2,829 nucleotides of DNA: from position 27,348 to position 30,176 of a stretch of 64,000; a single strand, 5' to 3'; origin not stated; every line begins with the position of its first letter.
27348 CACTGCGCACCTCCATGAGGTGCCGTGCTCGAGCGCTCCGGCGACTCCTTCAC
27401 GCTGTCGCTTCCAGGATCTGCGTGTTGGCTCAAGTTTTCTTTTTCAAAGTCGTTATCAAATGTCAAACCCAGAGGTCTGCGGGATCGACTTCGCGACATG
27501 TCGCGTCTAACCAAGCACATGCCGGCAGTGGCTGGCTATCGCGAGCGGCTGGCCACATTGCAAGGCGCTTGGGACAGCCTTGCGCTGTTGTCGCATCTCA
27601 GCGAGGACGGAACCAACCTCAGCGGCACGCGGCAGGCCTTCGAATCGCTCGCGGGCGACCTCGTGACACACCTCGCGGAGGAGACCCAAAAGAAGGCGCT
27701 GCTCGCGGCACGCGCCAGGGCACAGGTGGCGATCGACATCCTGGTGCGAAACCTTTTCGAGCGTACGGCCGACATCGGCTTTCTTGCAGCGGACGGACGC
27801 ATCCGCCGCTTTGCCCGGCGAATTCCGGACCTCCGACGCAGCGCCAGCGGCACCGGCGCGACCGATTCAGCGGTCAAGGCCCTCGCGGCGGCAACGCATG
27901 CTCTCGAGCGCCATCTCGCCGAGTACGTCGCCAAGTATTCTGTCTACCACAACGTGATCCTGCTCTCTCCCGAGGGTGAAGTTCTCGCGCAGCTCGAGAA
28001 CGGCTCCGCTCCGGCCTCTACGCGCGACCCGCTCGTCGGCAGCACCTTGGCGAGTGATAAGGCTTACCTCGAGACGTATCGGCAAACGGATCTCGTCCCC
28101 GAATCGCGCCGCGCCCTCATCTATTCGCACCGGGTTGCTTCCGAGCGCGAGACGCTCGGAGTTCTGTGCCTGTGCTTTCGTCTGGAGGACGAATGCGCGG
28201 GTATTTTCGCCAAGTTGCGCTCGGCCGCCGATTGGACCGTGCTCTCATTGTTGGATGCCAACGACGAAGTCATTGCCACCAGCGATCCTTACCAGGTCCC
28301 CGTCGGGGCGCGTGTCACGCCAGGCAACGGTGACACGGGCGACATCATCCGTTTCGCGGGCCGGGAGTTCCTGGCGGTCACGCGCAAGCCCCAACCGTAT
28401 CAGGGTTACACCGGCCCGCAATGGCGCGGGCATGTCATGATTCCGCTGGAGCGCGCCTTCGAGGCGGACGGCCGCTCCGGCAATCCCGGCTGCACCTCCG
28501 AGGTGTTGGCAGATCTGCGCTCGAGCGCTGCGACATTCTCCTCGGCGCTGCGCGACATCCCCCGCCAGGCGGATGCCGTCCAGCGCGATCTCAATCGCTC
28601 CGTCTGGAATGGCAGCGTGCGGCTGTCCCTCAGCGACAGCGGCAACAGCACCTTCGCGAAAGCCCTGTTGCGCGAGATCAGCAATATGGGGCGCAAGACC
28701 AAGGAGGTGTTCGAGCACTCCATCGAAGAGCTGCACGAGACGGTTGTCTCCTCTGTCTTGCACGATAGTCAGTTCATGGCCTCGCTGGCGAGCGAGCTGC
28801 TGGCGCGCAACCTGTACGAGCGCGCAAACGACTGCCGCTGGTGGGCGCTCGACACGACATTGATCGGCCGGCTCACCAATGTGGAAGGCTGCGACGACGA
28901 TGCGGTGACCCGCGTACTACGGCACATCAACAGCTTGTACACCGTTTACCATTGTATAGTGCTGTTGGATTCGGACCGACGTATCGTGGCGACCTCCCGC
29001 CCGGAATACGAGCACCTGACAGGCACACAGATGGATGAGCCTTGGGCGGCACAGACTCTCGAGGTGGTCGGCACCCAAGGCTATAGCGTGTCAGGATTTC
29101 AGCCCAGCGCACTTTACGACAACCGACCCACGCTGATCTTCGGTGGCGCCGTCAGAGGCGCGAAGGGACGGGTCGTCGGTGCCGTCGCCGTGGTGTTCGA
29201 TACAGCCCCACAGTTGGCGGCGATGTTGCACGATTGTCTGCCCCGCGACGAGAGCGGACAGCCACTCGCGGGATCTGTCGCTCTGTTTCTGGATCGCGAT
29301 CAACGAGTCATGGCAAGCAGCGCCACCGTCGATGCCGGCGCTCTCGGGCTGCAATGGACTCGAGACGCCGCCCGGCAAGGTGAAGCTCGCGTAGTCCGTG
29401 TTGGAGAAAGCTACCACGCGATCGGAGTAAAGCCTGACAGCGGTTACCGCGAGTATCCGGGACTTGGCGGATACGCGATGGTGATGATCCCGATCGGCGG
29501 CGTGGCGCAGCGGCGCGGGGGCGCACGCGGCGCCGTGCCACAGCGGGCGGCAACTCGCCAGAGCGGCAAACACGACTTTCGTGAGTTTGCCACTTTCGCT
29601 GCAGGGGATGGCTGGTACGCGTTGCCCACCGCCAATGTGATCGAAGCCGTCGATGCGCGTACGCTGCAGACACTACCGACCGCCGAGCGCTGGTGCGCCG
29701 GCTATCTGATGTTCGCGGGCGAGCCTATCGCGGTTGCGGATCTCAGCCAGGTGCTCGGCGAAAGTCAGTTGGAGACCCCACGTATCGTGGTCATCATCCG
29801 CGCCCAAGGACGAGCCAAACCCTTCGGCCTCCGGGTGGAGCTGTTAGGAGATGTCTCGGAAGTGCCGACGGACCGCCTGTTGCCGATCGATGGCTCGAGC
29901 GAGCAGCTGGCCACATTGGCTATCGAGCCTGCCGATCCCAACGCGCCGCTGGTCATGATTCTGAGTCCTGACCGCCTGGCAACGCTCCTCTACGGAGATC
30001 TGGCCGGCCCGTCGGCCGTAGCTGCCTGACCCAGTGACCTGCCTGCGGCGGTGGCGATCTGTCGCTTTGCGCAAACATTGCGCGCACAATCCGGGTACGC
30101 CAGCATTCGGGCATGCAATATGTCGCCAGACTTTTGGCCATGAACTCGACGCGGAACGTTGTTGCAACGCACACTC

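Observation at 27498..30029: Soluble protein with two duplicated sensor-like modules fused to a CheW-like domain, without MCP, CheA or REC partners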

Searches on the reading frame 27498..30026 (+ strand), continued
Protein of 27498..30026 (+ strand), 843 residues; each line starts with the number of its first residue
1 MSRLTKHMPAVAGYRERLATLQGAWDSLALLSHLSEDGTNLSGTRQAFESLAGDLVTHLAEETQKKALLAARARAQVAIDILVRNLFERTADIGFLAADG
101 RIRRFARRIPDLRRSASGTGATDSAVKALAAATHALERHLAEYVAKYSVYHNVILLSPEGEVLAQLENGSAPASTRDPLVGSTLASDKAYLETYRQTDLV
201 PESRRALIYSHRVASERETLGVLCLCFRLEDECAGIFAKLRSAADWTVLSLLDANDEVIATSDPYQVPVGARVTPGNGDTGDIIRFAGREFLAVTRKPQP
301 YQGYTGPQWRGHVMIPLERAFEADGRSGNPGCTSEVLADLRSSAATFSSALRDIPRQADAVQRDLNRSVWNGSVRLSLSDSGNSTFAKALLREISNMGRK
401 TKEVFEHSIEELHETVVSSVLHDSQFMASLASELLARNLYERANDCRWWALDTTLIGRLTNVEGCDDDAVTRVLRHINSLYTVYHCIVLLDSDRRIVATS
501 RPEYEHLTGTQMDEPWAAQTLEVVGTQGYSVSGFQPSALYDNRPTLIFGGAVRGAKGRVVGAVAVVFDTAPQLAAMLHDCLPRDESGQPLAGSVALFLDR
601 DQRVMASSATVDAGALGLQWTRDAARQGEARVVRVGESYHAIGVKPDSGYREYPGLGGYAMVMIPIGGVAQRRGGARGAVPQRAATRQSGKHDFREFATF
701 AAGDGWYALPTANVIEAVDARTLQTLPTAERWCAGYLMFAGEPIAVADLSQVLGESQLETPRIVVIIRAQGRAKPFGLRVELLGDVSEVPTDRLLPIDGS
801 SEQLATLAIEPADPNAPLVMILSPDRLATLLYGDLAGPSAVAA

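Call 74: predict_structure(alignment_id=A2)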
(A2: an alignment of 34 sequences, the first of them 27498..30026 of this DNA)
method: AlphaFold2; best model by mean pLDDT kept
length: 843 residues; sequences in the alignment: 34
mean_pLDDT: 85.4   pTM: 0.78
mean pLDDT of the five models: 85.4, 84.3, 83.2, 82.5, 80.9
residues with pLDDT >= 90: 350; 70-90: 414; 50-70: 54; < 50: 25
segments of 3 or more residues with pLDDT < 50: 325-328, 674-676, 681-689, 836-843
pLDDT, mean of each block of 10 residues (from residue 1): 73 84 81 67 81 87 87 90 91 90 93 87 90 93 82 94 91 95 92 94 92 91 93 88 86 95 93 90 91 93 89 93 58 79 79 84 85 80 73 83 83 85 88 91 91 94 91 92 92 97 95 95 91 93 95 92 95 91 81 91 88 68 70 86 89 86 88 52 45 81 88 90 81 87 89 74 86 87 85 81 82 79 89 56 34
secondary structure, 60 per line:
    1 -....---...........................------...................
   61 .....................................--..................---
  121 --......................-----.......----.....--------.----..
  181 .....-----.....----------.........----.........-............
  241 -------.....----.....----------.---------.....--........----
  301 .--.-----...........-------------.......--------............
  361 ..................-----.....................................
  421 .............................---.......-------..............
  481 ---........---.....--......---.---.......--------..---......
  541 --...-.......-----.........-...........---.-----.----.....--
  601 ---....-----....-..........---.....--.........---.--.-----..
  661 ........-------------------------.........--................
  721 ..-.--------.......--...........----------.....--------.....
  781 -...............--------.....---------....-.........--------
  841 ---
elements in order (helices of 4 or more, strands of 3 or more residues): H2-5 H9-35 H42-97 H100-117 H123-144 E150-156 E161-165 H179-185 E191-195 E206-214 E219-227 H229-240 E248-252 E257-261 E282-286 E289-296 E310-316 H317-320 H334-340 H349-378 H384-449 H453-459 H467-480 E484-491 E495-499 H502-507 H515-521 E535-537 E543-545 E547-553 E559-567 H569-579 E594-598 E604-607 H613-616 H618-627 E631-635 E638-646 E659-668 E694-702 E705-710 E714-719 E733-739 E742-748 H749-752 E763-767 E776-780 E782-790 E794-796 E805-809 E819-822 H824-832

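Call 76: fold_search(model_id=the predicted structure, library=pdb)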
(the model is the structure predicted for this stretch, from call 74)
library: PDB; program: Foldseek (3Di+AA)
matches with E <= 10: 719; with E <= 0.001: 145
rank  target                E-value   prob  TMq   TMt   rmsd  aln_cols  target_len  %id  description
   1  8c5v_A                1.0e-08  1.00  0.14  0.30  27.4       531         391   13  Chemotaxis core signalling unit from E protein lysed E. coli cells (released 2023-09-13)
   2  6s1k_A                5.1e-08  1.00  0.14  0.30  20.7       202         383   15  E. coli Core Signaling Unit, carrying QQQQ receptor mutation (released 2020-01-22)
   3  6s1k_C                5.4e-08  1.00  0.15  0.76   3.4       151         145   16  E. coli Core Signaling Unit, carrying QQQQ receptor mutation (released 2020-01-22)
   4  3by9_A                5.4e-08  1.00  0.21  0.62   8.0       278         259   16  Crystal structure of the V. cholerae Histidine Kinase DctB Sensor Domain (released 2008-08-12)
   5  9a72_B                1.0e-07  1.00  0.15  0.74   5.6       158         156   16  Integrative model of YFMS-CHEW by crosslinking MS and deep learning (released 2024-09-18)
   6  3by9_B                1.6e-07  1.00  0.21  0.64   7.6       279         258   16  Crystal structure of the V. cholerae Histidine Kinase DctB Sensor Domain (released 2008-08-12)
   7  2ch4_Y                1.8e-07  1.00  0.15  0.83   2.4       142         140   16  Complex between Bacterial Chemotaxis histidine kinase CheA domains P4 and P5 and receptor-adaptor protein CheW (released 2006-04-18)
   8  6w3r_B                2.1e-07  1.00  0.23  0.72   3.5       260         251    9  Crystal structure of ligand-binding domain of Campylobacter jejuni chemoreceptor Tlp3 in complex with 3-methylisoleuci (released 2020-05-20)
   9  2ch4_A                2.3e-07  1.00  0.13  0.34  17.9       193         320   14  Complex between Bacterial Chemotaxis histidine kinase CheA domains P4 and P5 and receptor-adaptor protein CheW (released 2006-04-18)
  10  4xmr_B                2.6e-07  1.00  0.23  0.70   3.7       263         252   10  Crystal structure of the sensory domain of the Campylobacter jejuni chemoreceptor Tlp3 (CcmL) with isoleucine bound. (released 2015-11-04)
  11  8c5v_E                3.1e-07  1.00  0.15  0.80   2.5       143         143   16  Chemotaxis core signalling unit from E protein lysed E. coli cells (released 2023-09-13)
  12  2qdl_B                3.6e-07  1.00  0.15  0.81   2.8       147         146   16  Crystal structure of scaffolding protein TtCheW from Thermoanaerobacter tengcongensis (released 2007-09-04)
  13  4xmq_B                3.6e-07  1.00  0.22  0.68   4.5       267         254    9  Crystal structure of the sensory domain of the Campylobacter jejuni chemoreceptor Tlp3 (CcmL) (released 2015-11-04)
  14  4xmq_A                4.4e-07  1.00  0.23  0.69   4.3       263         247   10  Crystal structure of the sensory domain of the Campylobacter jejuni chemoreceptor Tlp3 (CcmL) (released 2015-11-04)
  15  6w3o_A                4.7e-07  1.00  0.23  0.71   4.3       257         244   10  Crystal structure of ligand-binding domain of Campylobacter jejuni chemoreceptor Tlp3 in complex with 4-methylisoleuci (released 2020-05-20)
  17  3ur1_A                5.1e-07  1.00  0.13  0.40  19.5       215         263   13  The structure of a ternary complex between CheA domains P4 and P5 with CheW and with a truncated fragment of TM14, a c (released 2012-03-07)
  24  2ch4_B                1.1e-06  1.00  0.13  0.35  20.8       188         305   14  Complex between Bacterial Chemotaxis histidine kinase CheA domains P4 and P5 and receptor-adaptor protein CheW (released 2006-04-18)
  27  2ch4_W                1.5e-06  1.00  0.15  0.85   2.4       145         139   15  Complex between Bacterial Chemotaxis histidine kinase CheA domains P4 and P5 and receptor-adaptor protein CheW (released 2006-04-18)
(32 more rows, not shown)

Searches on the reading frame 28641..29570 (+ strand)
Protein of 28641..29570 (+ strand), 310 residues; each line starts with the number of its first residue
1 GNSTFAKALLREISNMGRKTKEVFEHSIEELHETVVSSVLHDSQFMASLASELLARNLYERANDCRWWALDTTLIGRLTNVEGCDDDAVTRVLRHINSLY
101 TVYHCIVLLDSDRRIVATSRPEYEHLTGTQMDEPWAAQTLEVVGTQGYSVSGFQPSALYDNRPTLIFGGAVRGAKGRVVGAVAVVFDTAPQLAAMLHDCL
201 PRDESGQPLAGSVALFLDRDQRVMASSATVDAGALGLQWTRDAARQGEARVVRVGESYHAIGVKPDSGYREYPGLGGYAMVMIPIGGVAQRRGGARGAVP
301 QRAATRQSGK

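Call 77: search_protein_families(library=pfam, proteins=[window:28641-29570:+], max_evalue=1)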
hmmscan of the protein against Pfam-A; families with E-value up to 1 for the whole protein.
window:28641-29570:+ (310 aa): 2 families
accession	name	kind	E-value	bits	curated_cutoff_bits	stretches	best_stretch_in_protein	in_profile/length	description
PF02743.24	dCache_1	-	0.004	17.2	45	1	39-187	35-151/240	Cache domain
PF14409.11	Herpeto_peptide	-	0.15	12.4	22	1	135-154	22-41/49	Ribosomally synthesized peptide in Herpetosiphon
